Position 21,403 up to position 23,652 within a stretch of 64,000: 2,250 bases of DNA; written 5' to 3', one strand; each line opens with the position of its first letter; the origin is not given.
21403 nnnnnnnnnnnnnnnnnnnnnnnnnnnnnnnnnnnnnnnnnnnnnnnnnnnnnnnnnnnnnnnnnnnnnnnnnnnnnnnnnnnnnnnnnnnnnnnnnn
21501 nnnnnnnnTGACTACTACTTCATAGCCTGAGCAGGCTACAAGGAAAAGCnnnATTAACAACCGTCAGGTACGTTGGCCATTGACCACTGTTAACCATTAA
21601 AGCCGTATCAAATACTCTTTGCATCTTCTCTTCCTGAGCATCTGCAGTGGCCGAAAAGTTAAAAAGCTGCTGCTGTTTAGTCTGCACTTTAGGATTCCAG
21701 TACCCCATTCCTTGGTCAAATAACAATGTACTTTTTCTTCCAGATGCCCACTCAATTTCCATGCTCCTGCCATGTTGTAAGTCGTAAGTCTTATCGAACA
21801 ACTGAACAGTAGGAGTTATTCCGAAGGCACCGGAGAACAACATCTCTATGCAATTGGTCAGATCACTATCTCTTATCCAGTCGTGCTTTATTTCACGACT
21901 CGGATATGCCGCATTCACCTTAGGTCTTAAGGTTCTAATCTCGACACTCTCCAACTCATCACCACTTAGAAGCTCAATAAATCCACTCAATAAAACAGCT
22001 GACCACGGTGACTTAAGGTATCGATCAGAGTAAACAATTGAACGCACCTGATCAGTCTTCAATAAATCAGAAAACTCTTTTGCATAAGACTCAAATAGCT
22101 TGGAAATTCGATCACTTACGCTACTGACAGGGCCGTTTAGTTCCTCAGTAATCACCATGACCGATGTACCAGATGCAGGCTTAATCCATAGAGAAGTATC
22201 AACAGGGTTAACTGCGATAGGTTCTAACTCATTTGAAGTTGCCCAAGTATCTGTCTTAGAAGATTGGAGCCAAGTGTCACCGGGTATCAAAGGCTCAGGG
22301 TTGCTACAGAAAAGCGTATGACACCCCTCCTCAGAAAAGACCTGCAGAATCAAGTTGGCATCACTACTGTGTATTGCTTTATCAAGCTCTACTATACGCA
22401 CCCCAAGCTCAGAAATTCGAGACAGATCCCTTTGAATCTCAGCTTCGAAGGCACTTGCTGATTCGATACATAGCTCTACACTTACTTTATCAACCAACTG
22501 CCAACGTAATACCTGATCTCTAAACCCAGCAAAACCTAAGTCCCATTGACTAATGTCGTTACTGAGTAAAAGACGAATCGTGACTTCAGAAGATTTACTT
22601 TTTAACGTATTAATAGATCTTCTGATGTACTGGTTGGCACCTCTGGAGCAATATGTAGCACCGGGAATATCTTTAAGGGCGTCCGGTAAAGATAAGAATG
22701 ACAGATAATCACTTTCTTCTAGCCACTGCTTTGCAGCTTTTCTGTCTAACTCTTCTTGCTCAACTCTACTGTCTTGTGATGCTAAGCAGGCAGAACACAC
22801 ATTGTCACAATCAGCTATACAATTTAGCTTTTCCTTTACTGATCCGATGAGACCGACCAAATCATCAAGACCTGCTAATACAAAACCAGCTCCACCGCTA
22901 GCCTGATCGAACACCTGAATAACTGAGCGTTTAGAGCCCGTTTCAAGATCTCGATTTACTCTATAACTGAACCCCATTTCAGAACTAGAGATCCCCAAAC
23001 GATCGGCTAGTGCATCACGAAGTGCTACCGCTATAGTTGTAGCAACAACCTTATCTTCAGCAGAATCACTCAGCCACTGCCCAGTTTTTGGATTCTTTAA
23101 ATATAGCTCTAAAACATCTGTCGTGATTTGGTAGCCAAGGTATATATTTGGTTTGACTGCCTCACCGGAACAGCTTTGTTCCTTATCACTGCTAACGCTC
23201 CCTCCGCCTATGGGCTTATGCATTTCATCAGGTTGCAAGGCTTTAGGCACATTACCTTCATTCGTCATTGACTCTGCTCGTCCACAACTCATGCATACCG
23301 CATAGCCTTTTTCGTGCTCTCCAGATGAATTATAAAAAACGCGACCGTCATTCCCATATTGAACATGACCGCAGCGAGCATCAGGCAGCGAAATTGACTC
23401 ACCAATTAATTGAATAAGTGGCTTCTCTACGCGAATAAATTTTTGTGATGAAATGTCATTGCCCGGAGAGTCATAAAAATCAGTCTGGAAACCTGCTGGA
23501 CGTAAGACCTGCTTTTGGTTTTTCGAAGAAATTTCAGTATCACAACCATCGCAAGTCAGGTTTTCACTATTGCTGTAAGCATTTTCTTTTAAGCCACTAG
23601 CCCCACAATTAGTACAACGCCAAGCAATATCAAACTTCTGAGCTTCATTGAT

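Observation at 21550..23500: Roughly 650-aa uncharacterised C-terminal region of the giant helicase with an extra Cys cluster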

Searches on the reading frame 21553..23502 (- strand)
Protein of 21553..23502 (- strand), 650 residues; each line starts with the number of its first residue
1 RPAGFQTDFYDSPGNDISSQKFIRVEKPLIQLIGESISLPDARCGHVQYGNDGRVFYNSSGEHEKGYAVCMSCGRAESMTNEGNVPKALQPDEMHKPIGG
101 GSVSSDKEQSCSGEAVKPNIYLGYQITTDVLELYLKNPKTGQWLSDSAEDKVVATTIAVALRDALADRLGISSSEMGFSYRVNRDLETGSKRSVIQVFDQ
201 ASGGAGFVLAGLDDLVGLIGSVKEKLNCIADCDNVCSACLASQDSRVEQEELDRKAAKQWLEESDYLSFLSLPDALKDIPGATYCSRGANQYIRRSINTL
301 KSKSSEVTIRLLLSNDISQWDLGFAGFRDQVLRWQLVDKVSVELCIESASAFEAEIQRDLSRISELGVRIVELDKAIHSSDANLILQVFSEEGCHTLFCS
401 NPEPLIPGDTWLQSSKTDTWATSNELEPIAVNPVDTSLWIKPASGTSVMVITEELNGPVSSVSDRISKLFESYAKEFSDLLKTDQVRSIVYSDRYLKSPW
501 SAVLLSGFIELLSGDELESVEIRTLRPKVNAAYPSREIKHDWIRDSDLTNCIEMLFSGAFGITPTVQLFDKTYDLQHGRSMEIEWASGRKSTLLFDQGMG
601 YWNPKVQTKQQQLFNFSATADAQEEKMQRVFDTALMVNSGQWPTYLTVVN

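Call 23: search_solved_structures(query=window:21553-23502:-, max_evalue=0.01, show_alignments=2)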
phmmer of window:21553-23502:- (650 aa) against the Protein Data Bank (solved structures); distinct sequences matched with E-value up to 0.01: 1.
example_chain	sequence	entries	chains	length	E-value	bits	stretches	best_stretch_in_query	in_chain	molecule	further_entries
9tu7_Y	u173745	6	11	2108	2.8e-49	171.2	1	1-627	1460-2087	DEAD/DEAH box helicase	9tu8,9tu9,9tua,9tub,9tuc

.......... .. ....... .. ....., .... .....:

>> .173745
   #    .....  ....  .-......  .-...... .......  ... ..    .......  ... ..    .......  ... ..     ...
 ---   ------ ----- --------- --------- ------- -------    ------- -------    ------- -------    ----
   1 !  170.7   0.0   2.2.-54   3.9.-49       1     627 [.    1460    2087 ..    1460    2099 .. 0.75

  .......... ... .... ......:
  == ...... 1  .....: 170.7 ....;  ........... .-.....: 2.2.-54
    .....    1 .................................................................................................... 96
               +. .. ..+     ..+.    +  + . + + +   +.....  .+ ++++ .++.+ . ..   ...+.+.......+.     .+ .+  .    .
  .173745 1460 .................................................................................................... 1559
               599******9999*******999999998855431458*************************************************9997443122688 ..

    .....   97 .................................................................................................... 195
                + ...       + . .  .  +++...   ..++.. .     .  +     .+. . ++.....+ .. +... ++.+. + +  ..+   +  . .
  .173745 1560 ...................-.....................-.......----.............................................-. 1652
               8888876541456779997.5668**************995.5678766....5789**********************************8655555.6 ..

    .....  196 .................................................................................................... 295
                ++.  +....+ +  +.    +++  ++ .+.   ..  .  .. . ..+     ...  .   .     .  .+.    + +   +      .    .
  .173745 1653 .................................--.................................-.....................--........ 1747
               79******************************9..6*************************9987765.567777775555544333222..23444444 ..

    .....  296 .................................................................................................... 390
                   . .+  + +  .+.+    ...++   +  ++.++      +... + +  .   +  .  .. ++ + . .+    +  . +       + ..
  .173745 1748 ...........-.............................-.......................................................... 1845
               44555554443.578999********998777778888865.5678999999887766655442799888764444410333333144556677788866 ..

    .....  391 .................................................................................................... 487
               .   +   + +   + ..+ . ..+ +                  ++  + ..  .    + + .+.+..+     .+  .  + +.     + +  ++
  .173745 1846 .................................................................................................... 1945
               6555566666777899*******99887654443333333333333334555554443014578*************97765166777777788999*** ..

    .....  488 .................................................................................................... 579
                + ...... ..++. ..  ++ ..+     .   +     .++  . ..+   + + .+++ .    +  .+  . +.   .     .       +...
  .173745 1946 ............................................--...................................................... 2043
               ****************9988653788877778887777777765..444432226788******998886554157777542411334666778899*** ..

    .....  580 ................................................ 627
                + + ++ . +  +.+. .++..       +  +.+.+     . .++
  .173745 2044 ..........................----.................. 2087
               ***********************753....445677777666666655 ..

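Call 65: predict_structure(alignment_id=A3)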
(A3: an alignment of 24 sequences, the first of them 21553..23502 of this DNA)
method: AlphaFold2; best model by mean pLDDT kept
length: 650 residues; sequences in the alignment: 24
mean_pLDDT: 76.7   pTM: 0.51
mean pLDDT of the five models: 76.7, 73.4, 72.9, 72.4, 71.1
residues with pLDDT >= 90: 125; 70-90: 345; 50-70: 117; < 50: 63
segments of 3 or more residues with pLDDT < 50: 1-27, 31-36, 49-54, 91-110
pLDDT, mean of each block of 10 residues (from residue 1): 31 34 41 48 52 50 59 61 65 33 32 67 72 88 88 89 88 83 81 86 67 84 82 58 57 85 87 88 86 89 91 87 79 84 91 83 86 70 90 92 83 77 91 84 66 88 92 89 93 85 90 89 83 75 88 86 89 69 90 80 80 85 88 83 79
secondary structure, 60 per line:
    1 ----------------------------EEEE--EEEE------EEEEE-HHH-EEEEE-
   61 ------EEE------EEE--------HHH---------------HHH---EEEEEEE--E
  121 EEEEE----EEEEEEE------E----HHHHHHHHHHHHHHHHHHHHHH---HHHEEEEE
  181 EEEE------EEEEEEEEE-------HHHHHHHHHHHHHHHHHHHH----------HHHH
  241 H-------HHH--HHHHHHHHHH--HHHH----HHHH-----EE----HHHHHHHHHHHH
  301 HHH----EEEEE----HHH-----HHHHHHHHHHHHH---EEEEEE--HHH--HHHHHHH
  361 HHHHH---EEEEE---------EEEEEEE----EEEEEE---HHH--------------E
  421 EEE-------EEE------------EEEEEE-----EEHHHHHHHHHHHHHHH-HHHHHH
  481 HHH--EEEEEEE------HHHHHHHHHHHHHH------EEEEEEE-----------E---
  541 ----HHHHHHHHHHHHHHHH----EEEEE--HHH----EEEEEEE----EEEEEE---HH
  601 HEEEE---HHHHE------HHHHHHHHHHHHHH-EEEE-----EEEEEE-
elements in order: E29-32 E35-38 E45-49 E55-59 E67-69 E76-78 E111-117 E120-125 E130-136 H148-169 E176-184 E191-199 H207-226 H237-241 H254-263 H266-269 H274-277 H289-303 E308-312 H325-337 E341-346 H354-365 E369-373 E383-389 E394-399 E420-423 E431-433 E446-451 H459-473 H475-483 E486-492 H499-512 E519-525 H545-560 E565-569 E579-585 E590-595 E602-605 H609-612 H620-633 E635-638 E644-649

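Call 67: fold_search(model_id=the predicted structure, library=pdb)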
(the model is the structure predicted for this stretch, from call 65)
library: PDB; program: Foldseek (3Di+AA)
matches with E <= 10: 703; with E <= 0.001: 14
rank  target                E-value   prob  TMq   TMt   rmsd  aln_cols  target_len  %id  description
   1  8q1k_B                1.4e-05  1.00  0.16  0.23  19.3       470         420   12  Structural analysis of PLD3 reveals insights into the mechanism of lysosomal 5' exonuclease-mediated nucleic acid degr (released 2023-12-06)
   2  8v07_D                4.1e-05  0.99  0.16  0.23  19.6       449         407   10  Crystal structure of mouse PLD3 co-crystallized with 5'Pi-ssDNA for 30 days (released 2024-03-13)
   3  8yr5_J                4.4e-05  0.99  0.16  0.21  19.5       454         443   11  Crystal structure of E. coli phosphatidylserine synthase in apo state (released 2024-11-20)
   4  8s86_A                4.9e-05  0.99  0.16  0.24  18.5       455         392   11  human PLD3 homodimer structure (released 2024-05-15)
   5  8v07_A                4.9e-05  0.99  0.16  0.24  19.4       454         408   10  Crystal structure of mouse PLD3 co-crystallized with 5'Pi-ssDNA for 30 days (released 2024-03-13)
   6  8v07_C                6.4e-05  0.99  0.17  0.24  18.8       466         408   11  Crystal structure of mouse PLD3 co-crystallized with 5'Pi-ssDNA for 30 days (released 2024-03-13)
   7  2ymb_D                9.7e-05  1.00  0.18  0.46   7.0       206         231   14  Structures of MITD1 (released 2012-10-24)
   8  8v08_A                1.1e-04  0.96  0.16  0.23  18.7       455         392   10  Crystal structure of human PLD4 co-crystallized with 5'Pi-ssDNA (released 2024-03-13)
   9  4a5z_B                1.7e-04  1.00  0.18  0.62   6.5       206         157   15  Structures of MITD1 (released 2012-11-14)
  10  8s86_B                2.3e-04  0.97  0.16  0.23  17.9       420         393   12  human PLD3 homodimer structure (released 2024-05-15)
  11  8v05_A                3.2e-04  0.98  0.17  0.24  17.6       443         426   10  Crystal structure of mouse PLD3 (released 2024-03-13)
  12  4a5z_A                4.3e-04  1.00  0.18  0.63   6.5       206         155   15  Structures of MITD1 (released 2012-11-14)
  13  2ymb_A                9.2e-04  1.00  0.19  0.66   6.8       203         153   14  Structures of MITD1 (released 2012-10-24)
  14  7clg_B                9.2e-04  0.99  0.15  0.13  15.1       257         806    8  Crystal structure of the ATP-dependent restriction endonuclease SauUSI (released 2021-01-20)
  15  1v0t                  1.1e-03  0.91  0.18  0.22  17.2       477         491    8  Phospholipase D from Streptomyces sp. strain PMF soaked with the product glycerophosphate (released 2004-06-03)
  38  6znp_A                6.6e-02  0.93  0.14  0.13  11.8       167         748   12  Crystal Structure of DUF1998 helicase MrfA bound to DNA (released 2020-11-25)
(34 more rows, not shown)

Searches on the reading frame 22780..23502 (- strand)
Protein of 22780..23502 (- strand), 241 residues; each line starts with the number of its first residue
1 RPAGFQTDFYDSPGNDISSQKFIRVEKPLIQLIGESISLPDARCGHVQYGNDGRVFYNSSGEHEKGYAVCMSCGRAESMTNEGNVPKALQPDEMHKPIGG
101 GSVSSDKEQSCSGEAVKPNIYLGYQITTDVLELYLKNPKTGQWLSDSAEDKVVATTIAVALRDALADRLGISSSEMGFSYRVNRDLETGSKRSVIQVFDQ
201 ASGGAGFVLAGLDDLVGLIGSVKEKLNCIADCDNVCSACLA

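Call 39: search_protein_families(library=pfam, proteins=[window:22780-23502:-], max_evalue=10)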
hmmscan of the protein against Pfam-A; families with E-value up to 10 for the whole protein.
window:22780-23502:- (241 aa): 2 families
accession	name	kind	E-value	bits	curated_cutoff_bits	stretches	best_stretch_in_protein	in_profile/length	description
PF09369.15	MZB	-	5.5e-07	30.6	24.2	1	158-240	2-80/80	MrfA Zn-binding domain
PF08129.17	Antimicrobial17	-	0.057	13.9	25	1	87-121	5-34/57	Alpha/beta enterocin family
